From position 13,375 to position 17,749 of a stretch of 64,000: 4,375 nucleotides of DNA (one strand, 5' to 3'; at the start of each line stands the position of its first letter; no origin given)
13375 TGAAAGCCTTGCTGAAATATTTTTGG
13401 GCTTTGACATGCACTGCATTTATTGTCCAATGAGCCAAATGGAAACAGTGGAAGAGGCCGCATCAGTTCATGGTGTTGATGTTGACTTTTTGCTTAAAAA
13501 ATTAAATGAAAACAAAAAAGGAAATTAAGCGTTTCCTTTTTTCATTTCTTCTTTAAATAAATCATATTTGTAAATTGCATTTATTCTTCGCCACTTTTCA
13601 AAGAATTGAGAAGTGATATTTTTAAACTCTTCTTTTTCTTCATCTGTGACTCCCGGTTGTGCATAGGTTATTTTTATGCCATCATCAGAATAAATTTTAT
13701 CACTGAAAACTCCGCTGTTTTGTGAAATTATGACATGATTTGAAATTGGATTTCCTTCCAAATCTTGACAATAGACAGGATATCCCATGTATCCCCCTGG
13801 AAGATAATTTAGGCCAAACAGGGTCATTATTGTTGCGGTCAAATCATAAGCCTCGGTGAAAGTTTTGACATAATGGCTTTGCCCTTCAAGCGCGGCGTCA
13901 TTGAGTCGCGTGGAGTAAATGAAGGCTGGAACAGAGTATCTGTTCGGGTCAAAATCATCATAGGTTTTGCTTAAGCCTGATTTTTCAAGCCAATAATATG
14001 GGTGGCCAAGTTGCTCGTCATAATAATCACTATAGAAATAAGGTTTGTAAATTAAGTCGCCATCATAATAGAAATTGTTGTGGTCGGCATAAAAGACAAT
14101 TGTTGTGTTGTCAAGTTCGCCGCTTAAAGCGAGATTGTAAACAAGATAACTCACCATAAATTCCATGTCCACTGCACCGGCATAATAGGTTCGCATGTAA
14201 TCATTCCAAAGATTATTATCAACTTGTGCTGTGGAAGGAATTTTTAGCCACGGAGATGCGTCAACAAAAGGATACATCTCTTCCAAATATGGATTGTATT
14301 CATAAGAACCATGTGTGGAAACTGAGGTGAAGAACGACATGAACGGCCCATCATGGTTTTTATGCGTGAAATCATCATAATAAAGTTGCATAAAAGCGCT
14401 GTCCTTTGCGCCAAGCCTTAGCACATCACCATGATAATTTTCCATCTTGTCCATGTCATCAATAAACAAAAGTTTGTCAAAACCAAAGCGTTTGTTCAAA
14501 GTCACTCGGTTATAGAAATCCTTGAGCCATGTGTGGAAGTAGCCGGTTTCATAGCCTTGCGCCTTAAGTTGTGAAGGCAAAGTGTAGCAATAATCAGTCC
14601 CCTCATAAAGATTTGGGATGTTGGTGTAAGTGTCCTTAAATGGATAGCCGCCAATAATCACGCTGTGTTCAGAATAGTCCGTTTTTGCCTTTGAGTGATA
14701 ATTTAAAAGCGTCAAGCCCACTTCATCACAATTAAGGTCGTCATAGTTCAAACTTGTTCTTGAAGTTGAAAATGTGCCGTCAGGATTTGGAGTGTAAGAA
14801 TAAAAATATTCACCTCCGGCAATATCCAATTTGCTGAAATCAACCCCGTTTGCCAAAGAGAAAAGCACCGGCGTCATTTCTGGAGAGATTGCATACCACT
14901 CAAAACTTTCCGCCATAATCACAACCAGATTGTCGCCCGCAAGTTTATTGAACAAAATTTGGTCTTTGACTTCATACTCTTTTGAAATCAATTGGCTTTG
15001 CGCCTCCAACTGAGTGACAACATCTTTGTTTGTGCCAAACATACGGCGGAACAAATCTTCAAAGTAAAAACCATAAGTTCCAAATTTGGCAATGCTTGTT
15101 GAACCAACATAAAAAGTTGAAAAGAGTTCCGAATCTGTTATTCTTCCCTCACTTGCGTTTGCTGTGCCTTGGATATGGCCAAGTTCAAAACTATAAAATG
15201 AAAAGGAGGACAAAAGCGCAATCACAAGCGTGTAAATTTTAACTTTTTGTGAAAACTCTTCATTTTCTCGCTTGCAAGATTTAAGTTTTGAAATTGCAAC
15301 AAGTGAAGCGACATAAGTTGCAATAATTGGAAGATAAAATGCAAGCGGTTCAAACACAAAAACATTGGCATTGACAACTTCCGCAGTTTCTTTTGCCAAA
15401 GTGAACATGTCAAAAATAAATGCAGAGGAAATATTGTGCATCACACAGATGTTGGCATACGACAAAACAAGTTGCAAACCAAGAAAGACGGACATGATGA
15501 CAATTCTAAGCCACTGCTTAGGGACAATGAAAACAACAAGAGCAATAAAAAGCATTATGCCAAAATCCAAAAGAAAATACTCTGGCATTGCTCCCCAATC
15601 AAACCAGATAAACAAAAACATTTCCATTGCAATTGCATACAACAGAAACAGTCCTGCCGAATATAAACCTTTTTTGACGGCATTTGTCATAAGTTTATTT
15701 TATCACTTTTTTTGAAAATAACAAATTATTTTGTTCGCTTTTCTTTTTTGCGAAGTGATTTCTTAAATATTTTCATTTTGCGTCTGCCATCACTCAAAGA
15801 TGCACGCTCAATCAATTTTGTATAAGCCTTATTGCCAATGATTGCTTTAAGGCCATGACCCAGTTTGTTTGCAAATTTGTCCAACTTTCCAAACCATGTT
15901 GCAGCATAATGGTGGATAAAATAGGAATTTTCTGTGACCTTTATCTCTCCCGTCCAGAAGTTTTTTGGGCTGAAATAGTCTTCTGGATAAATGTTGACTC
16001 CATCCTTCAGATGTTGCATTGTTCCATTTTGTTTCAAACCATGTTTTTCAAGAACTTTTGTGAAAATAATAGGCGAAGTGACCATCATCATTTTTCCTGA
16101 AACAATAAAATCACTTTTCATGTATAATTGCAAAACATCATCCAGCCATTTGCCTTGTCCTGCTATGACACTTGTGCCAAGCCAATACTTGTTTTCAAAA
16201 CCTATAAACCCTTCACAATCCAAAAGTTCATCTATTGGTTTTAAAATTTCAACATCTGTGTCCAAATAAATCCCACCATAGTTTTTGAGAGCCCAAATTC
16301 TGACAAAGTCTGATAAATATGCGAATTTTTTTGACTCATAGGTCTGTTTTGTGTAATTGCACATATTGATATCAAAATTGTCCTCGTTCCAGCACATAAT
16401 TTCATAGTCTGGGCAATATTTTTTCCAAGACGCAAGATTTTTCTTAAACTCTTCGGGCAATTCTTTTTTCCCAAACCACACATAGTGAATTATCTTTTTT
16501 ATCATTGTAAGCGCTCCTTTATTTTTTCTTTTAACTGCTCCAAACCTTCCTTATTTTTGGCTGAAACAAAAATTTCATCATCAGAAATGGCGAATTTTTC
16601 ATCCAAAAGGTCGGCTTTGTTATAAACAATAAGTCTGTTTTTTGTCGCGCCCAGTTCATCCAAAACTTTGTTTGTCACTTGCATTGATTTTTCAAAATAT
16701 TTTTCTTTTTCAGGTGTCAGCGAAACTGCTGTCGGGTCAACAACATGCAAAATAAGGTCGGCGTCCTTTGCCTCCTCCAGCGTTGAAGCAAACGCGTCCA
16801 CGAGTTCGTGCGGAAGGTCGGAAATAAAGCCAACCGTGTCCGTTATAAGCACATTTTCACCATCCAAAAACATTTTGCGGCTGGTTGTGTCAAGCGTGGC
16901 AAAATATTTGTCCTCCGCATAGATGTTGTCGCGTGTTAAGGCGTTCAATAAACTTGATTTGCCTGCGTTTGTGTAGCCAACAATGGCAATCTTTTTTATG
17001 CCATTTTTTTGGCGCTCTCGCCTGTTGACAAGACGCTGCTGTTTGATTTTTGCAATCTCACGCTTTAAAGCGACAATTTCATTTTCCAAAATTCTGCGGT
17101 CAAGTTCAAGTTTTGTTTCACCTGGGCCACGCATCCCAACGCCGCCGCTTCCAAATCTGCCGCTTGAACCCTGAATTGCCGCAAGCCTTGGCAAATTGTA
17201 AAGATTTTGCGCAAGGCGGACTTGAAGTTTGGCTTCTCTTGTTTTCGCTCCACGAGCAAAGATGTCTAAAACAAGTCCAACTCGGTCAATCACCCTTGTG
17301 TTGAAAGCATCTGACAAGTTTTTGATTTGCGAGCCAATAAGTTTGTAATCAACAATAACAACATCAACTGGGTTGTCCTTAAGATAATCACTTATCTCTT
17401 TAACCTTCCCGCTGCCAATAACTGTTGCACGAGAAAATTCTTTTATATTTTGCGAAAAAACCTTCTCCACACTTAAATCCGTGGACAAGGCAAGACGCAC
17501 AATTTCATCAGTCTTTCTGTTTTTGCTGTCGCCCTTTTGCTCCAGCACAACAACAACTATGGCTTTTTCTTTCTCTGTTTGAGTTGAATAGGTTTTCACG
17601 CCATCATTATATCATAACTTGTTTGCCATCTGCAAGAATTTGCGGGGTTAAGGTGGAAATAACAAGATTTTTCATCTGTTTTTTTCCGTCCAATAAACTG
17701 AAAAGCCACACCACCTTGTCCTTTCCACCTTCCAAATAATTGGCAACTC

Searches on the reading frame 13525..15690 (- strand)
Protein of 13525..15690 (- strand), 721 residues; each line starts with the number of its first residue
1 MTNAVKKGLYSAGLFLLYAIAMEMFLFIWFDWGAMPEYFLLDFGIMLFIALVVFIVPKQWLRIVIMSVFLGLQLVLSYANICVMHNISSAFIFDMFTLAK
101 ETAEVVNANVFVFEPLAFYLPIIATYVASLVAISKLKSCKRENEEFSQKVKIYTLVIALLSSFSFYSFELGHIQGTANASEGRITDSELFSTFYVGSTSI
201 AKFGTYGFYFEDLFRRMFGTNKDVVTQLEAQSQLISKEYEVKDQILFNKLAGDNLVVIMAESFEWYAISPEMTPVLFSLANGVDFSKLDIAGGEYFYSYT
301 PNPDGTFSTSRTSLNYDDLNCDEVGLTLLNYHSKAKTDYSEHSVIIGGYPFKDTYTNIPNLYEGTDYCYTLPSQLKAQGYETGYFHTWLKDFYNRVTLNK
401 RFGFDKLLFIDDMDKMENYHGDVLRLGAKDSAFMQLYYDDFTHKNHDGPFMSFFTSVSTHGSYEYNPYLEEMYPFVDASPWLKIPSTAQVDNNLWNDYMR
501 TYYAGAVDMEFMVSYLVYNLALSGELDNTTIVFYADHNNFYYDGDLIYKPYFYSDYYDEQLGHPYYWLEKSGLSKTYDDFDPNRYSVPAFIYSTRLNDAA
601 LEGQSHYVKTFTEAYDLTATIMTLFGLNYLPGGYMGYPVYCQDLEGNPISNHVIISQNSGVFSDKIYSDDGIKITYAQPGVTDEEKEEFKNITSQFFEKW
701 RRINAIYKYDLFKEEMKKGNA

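Call 15: search_protein_families(library=pfam, proteins=[window:13525-15690:-], max_evalue=0.001)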
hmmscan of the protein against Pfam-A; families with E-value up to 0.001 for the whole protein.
window:13525-15690:- (721 aa): 1 family
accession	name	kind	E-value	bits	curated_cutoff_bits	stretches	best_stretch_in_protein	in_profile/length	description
PF00884.28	Sulfatase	-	2e-26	93.5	25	1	295-626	23-300/301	Sulfatase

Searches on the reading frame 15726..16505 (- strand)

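Call 15: search_protein_families(library=pfam, proteins=[window:15726-16505:-], max_evalue=0.001)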
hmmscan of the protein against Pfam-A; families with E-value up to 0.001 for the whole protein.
window:15726-16505:- (259 aa): 3 families
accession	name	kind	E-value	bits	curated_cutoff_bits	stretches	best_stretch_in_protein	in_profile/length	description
PF04488.21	Gly_transf_sug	-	4.8e-19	69.3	23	1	17-97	1-89/93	Glycosyltransferase sugar-binding region containing DXD motif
PF05704.18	Caps_synth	-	4.6e-11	43.1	24.5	1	3-107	47-156/278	Capsular polysaccharide synthesis protein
PF12919.13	TcdA_TcdB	-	5.9e-08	32.8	23.6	1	50-85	159-194/382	TcdA/TcdB catalytic glycosyltransferase domain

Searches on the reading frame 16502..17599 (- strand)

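Call 15: search_protein_families(library=pfam, proteins=[window:16502-17599:-], max_evalue=0.001)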
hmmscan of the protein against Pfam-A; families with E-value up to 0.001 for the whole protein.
window:16502-17599:- (365 aa): 9 families
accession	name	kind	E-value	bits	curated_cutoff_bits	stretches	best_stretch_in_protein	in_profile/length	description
PF13167.11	GTP-bdg_N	-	1.2e-23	84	25.4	1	29-115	3-89/89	GTP-binding GTPase N-terminal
PF16360.10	GTP-bdg_M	-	1.7e-22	80.2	29.5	1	118-196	2-79/79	GTP-binding GTPase Middle Region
PF01926.29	MMR_HSR1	-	9.3e-22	77.7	21.9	1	203-328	1-113/113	50S ribosome-binding GTPase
PF02421.24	FeoB_N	-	7.7e-07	29.2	27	1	203-359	2-155/156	Ferrous iron transport protein B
PF00350.29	Dynamin_N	-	2e-06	28.4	27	1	204-236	1-33/168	Dynamin family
PF03193.22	RsgA_GTPase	-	6.5e-05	23.3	30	0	197-258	103-168/174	RsgA GTPase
PF02492.25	cobW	-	0.00012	22.2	20.7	0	248-337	84-161/180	CobW/HypB/UreG, nucleotide-binding domain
PF16897.10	MMR_HSR1_Xtn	-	0.00015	22.1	35.2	1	321-365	57-105/106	C-terminal region of MMR_HSR1 domain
PF00071.28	Ras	-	0.00057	19.9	21.6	0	203-333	1-118/162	Ras family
